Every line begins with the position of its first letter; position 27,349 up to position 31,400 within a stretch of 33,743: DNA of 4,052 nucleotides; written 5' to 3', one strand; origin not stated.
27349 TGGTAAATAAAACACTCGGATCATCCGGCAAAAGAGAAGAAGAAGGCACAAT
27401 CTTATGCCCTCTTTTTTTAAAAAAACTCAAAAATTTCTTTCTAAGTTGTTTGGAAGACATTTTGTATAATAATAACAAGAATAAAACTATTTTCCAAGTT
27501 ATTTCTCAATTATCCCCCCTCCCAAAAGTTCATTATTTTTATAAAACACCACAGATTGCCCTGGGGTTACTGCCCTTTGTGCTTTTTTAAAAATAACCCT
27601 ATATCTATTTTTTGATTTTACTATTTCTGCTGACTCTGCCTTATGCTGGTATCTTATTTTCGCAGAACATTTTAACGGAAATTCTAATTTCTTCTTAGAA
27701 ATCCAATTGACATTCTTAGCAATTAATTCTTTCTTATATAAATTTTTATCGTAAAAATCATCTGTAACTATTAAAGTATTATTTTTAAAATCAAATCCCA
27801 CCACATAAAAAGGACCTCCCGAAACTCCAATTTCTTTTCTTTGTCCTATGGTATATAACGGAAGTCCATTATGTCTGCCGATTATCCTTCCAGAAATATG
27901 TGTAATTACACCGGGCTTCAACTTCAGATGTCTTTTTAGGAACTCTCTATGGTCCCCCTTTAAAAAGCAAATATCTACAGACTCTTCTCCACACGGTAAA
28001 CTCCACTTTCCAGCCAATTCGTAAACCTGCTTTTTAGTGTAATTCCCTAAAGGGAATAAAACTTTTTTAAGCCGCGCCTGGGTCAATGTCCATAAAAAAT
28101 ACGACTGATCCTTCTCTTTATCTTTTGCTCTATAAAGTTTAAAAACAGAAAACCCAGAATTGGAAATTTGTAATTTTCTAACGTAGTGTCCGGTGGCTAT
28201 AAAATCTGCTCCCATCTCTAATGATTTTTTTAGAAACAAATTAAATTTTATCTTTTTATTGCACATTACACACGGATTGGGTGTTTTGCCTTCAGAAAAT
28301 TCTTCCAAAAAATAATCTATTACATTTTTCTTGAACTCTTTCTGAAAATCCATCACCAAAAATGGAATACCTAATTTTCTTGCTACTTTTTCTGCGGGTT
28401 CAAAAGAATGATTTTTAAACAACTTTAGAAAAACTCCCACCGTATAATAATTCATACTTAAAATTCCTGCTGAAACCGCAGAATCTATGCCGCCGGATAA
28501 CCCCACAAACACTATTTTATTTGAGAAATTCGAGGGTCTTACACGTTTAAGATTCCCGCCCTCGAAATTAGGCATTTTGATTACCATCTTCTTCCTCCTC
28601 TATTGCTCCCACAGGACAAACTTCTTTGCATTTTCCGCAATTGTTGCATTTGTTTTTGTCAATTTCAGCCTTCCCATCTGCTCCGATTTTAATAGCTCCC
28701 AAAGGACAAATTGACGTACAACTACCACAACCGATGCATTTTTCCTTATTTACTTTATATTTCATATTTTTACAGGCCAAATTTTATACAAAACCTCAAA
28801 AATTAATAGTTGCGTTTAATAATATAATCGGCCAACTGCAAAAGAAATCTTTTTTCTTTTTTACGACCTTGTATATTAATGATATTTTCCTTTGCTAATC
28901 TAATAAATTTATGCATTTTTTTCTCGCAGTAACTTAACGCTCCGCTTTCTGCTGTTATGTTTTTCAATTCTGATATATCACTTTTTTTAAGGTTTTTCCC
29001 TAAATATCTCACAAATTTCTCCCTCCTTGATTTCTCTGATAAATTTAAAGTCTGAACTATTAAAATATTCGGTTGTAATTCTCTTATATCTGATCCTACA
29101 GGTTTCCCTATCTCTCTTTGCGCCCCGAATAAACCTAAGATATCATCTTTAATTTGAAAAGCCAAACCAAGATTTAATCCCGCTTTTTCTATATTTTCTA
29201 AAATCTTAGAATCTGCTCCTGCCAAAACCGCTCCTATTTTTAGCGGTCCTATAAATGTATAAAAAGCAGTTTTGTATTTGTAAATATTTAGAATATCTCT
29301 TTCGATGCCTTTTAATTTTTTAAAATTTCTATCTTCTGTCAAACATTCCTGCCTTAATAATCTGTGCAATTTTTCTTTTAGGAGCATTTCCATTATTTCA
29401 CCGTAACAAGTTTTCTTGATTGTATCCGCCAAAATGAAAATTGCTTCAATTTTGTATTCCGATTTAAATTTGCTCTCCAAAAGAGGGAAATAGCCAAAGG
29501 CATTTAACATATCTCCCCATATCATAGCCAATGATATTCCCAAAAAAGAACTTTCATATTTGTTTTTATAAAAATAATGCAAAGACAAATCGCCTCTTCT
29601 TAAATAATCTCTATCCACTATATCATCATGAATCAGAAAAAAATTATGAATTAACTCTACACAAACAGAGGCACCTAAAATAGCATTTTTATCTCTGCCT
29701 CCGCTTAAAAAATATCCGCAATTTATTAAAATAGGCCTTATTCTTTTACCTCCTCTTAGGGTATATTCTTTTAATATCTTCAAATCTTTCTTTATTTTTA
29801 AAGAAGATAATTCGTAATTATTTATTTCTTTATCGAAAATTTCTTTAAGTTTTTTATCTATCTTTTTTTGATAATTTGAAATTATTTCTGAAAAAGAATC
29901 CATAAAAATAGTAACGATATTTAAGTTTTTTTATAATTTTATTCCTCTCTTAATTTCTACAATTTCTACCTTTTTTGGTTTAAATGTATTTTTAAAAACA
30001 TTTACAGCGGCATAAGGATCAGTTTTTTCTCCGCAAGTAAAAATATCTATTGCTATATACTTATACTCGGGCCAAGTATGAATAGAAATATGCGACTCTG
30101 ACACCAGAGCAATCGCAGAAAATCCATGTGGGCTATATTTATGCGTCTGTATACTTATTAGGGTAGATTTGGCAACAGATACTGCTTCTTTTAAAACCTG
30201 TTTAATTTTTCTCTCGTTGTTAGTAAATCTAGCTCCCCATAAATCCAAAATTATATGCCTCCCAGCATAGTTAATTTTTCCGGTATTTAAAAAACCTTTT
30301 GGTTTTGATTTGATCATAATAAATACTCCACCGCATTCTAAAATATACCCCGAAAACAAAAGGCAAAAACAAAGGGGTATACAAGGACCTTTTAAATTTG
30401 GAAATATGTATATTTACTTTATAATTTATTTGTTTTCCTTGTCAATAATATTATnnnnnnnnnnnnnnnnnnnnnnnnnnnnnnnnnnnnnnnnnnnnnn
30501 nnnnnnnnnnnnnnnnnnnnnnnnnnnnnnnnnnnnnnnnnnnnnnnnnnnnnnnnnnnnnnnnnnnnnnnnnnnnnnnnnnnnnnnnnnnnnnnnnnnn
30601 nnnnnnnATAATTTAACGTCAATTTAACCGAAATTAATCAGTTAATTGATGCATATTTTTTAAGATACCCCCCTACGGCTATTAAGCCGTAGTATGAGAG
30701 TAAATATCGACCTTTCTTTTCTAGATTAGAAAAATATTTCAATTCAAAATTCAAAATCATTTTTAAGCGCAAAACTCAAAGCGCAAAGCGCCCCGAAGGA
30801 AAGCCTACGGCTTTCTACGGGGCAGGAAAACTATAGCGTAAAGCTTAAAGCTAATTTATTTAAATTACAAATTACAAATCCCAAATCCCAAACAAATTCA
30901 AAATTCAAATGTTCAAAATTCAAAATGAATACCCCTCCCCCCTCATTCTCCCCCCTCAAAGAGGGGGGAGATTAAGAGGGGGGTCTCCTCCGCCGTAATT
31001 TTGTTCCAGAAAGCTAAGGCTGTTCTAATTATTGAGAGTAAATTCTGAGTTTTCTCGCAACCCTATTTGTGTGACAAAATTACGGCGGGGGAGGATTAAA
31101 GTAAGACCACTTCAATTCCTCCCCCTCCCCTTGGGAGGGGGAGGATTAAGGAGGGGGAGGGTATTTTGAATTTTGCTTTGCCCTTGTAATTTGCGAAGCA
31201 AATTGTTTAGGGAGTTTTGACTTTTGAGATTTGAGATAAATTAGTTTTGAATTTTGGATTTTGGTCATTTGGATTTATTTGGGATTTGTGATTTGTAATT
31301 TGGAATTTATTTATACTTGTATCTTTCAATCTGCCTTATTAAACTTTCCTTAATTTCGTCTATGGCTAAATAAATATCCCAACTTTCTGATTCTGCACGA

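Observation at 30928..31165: Empty-site versus filled-site series: the P module sits at the apex of the array palindrome and is expanded and nested in E6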

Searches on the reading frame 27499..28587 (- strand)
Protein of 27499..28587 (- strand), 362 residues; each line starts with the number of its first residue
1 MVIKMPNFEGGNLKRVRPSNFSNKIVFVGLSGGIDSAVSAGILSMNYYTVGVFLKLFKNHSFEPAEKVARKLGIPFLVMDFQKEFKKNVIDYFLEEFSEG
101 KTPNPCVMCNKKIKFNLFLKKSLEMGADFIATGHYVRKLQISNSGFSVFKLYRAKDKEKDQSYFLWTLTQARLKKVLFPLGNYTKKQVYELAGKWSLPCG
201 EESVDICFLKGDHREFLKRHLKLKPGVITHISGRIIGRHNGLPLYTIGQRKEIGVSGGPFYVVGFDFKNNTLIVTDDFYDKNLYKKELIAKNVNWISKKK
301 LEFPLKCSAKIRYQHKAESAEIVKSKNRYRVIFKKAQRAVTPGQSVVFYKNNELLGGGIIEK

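Call 11: search_protein_families(library=pfam, proteins=[window:27499-28587:-])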
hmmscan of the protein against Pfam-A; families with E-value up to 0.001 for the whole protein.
window:27499-28587:- (362 aa): 5 families
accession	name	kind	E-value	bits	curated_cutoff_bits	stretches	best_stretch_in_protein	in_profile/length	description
PF03054.22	tRNA_Me_trans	-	3.1e-57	194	20.6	1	26-210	3-201/202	tRNA methyl transferase HUP domain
PF20258.4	tRNA_Me_trans_C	-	8.1e-22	77.8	20.6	1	286-360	2-77/77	Aminomethyltransferase beta-barrel domain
PF20259.3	tRNA_Me_trans_M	-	9e-19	67.2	27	1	215-275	2-65/66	tRNA methyl transferase PRC-barrel domain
PF02540.23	NAD_synthase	-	5.3e-06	26.2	21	1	16-85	13-85/242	NAD synthase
PF24167.1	DUF7411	-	6.5e-05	23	28.7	1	28-95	5-72/194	Family of unknown function (DUF7411)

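Call 96: list_cluster_members(proteins=[window:27499-28587:-, window:28803-29903:-, window:29931-30317:-, window:31307-31612:-])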
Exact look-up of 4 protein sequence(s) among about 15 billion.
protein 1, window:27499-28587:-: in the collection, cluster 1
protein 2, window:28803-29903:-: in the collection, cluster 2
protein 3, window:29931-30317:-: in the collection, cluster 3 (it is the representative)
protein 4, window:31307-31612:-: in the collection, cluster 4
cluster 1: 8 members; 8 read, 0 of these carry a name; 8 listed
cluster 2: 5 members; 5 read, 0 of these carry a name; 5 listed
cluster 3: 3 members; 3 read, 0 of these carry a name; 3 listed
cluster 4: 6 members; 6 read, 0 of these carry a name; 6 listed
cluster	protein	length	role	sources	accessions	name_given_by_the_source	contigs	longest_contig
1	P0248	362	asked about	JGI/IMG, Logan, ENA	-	-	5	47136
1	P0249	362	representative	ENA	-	-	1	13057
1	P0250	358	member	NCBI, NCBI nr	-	-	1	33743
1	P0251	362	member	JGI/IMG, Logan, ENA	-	-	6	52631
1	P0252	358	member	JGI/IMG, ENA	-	-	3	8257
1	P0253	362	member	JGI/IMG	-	-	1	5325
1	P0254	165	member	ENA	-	-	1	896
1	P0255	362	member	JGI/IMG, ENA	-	-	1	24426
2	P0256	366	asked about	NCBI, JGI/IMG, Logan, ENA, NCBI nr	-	-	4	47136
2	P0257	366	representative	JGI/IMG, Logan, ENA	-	-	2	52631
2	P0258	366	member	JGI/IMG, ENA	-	-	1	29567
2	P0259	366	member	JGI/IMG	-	-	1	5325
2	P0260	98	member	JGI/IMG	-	-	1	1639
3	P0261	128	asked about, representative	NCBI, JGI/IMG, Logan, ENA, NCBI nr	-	-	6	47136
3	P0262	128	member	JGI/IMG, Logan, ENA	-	-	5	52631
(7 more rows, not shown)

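Call 97: find_encoding_contigs(protein=P0262, flank=4000, max_places=8)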
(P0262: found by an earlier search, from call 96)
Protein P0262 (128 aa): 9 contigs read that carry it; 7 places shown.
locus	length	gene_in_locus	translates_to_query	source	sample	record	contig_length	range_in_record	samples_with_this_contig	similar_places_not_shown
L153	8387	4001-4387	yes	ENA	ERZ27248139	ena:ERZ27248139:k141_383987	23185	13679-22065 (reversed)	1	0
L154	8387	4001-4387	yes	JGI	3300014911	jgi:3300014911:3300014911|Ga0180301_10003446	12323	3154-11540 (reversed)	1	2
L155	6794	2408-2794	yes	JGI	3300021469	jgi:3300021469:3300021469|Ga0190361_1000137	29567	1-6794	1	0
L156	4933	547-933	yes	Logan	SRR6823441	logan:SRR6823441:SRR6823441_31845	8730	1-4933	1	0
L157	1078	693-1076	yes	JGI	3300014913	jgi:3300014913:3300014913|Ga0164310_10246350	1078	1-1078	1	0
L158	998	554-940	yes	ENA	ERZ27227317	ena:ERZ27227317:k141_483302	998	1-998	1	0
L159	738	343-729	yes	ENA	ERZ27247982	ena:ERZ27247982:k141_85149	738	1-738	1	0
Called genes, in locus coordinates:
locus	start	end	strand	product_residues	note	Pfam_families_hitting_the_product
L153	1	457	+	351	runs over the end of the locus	PF00294:PfkB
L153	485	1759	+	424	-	-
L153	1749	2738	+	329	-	PF01565:FAD_binding_4, PF02873:MurB_C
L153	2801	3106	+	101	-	PF02482:Ribosomal_S30AE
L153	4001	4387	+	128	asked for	PF02675:AdoMet_dc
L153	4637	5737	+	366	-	PF00348:polyprenyl_synt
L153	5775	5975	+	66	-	PF00037:Fer4, PF12797:Fer4_2 (weak), PF14697:Fer4_21, PF12837:Fer4_6, PF12838:Fer4_7, PF13187:Fer4_9, PF00037:Fer4, PF12837:Fer4_6, +11 more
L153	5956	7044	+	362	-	PF02540:NAD_synthase (faint), PF03054:tRNA_Me_trans, PF20259:tRNA_Me_trans_M, PF20258:tRNA_Me_trans_C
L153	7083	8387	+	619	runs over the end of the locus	PF01411:tRNA-synt_2c, PF07973:tRNA_SAD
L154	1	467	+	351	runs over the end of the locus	PF00294:PfkB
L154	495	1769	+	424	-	-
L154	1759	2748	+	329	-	PF01565:FAD_binding_4, PF02873:MurB_C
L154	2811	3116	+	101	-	PF02482:Ribosomal_S30AE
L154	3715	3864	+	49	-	-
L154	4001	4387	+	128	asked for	PF02675:AdoMet_dc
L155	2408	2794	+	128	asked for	PF02675:AdoMet_dc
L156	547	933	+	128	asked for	PF02675:AdoMet_dc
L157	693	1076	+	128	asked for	PF02675:AdoMet_dc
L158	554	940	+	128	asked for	PF02675:AdoMet_dc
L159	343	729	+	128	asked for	PF02675:AdoMet_dc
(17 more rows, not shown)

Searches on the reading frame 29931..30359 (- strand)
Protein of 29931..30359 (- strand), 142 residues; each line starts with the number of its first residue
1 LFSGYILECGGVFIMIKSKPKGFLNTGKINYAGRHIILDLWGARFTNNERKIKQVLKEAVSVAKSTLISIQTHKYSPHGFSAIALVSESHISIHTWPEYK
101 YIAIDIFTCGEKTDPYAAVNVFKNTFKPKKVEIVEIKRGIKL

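Call 11: search_protein_families(library=pfam, proteins=[window:29931-30359:-])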
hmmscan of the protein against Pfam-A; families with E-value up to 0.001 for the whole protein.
window:29931-30359:- (142 aa): 1 family
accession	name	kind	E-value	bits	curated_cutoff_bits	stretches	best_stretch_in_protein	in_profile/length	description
PF02675.21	AdoMet_dc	-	4.9e-37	127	25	1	35-139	1-107/107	S-adenosylmethionine decarboxylase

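Call 13: find_encoding_contigs(protein=window:29931-30359:-, flank=10000, max_places=10)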
Protein window:29931-30359:- (142 aa): no gene with exactly this product is on record in the collection.

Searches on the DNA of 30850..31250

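Call 36: search_rna_families(source=window, start=30850, end=31250, threshold=evalue, max_evalue=10, show_alignments=3)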
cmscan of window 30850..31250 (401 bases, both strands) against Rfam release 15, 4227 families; matches with E-value up to 10: 32.
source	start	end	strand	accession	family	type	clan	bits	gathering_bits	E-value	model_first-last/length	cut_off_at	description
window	30916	30987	-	RF02663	GmglnB1_5p_UTR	Cis-reg;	-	24.5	54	0.021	1-85/85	no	GmglnB1 5'UTR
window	30921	30993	-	RF01043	MIR1023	Gene; miRNA;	-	23.1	90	0.0095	1-165/165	no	MIR1023 microRNA precursor family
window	30928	30987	-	RF03960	mir-6644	Gene; miRNA;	-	21.8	82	0.034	1-67/67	no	mir-6644 microRNA precursor family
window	30983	31095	+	RF04261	MIR1861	Gene; miRNA;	-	21.2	88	0.056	1-110/110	no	MIR1861 microRNA precursor family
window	31183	31221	-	RF01376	CRISPR-DR63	Gene; CRISPR;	CL00015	21.2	37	0.67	1-37/37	no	CRISPR RNA direct repeat element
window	31117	31145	+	RF03960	mir-6644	Gene; miRNA;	-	20.2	82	0.1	19-47/67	no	mir-6644 microRNA precursor family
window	30986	31093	+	RF03501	mir-3140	Gene; miRNA;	-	19.8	93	0.31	1-90/90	no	mir-3140 microRNA precursor family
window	30896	30985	+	RF02905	sRNA41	Gene; sRNA;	-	18.9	45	1.2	1-113/113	no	Archaeal Small RNA 41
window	30985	31104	+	RF03922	MIR2119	Gene; miRNA;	-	18.9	73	7.6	56-179/188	no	MIR2119 microRNA precursor family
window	30932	30986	+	RF02795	Pab91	Gene; snRNA; snoRNA; HACA-box;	-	18.6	71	0.63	1-57/57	no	Pab91 RNA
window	30933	30986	-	RF04062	MIR949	Gene; miRNA;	-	18.5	100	0.67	1-106/106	no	MIR949 microRNA precursor family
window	30944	30971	-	RF02795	Pab91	Gene; snRNA; snoRNA; HACA-box;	-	18.2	71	0.79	1-57/57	no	Pab91 RNA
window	31121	31162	+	RF01762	whalefall-1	Gene; sRNA;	-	17.9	37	0.04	1-56/56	no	Whalefall-1 RNA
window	30935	30983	-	RF03861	mir-4484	Gene; miRNA;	-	17.3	90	2.2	1-89/89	no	mir-4484 microRNA precursor family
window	31117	31148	+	RF02795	Pab91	Gene; snRNA; snoRNA; HACA-box;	-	17.1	71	1.4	1-57/57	no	Pab91 RNA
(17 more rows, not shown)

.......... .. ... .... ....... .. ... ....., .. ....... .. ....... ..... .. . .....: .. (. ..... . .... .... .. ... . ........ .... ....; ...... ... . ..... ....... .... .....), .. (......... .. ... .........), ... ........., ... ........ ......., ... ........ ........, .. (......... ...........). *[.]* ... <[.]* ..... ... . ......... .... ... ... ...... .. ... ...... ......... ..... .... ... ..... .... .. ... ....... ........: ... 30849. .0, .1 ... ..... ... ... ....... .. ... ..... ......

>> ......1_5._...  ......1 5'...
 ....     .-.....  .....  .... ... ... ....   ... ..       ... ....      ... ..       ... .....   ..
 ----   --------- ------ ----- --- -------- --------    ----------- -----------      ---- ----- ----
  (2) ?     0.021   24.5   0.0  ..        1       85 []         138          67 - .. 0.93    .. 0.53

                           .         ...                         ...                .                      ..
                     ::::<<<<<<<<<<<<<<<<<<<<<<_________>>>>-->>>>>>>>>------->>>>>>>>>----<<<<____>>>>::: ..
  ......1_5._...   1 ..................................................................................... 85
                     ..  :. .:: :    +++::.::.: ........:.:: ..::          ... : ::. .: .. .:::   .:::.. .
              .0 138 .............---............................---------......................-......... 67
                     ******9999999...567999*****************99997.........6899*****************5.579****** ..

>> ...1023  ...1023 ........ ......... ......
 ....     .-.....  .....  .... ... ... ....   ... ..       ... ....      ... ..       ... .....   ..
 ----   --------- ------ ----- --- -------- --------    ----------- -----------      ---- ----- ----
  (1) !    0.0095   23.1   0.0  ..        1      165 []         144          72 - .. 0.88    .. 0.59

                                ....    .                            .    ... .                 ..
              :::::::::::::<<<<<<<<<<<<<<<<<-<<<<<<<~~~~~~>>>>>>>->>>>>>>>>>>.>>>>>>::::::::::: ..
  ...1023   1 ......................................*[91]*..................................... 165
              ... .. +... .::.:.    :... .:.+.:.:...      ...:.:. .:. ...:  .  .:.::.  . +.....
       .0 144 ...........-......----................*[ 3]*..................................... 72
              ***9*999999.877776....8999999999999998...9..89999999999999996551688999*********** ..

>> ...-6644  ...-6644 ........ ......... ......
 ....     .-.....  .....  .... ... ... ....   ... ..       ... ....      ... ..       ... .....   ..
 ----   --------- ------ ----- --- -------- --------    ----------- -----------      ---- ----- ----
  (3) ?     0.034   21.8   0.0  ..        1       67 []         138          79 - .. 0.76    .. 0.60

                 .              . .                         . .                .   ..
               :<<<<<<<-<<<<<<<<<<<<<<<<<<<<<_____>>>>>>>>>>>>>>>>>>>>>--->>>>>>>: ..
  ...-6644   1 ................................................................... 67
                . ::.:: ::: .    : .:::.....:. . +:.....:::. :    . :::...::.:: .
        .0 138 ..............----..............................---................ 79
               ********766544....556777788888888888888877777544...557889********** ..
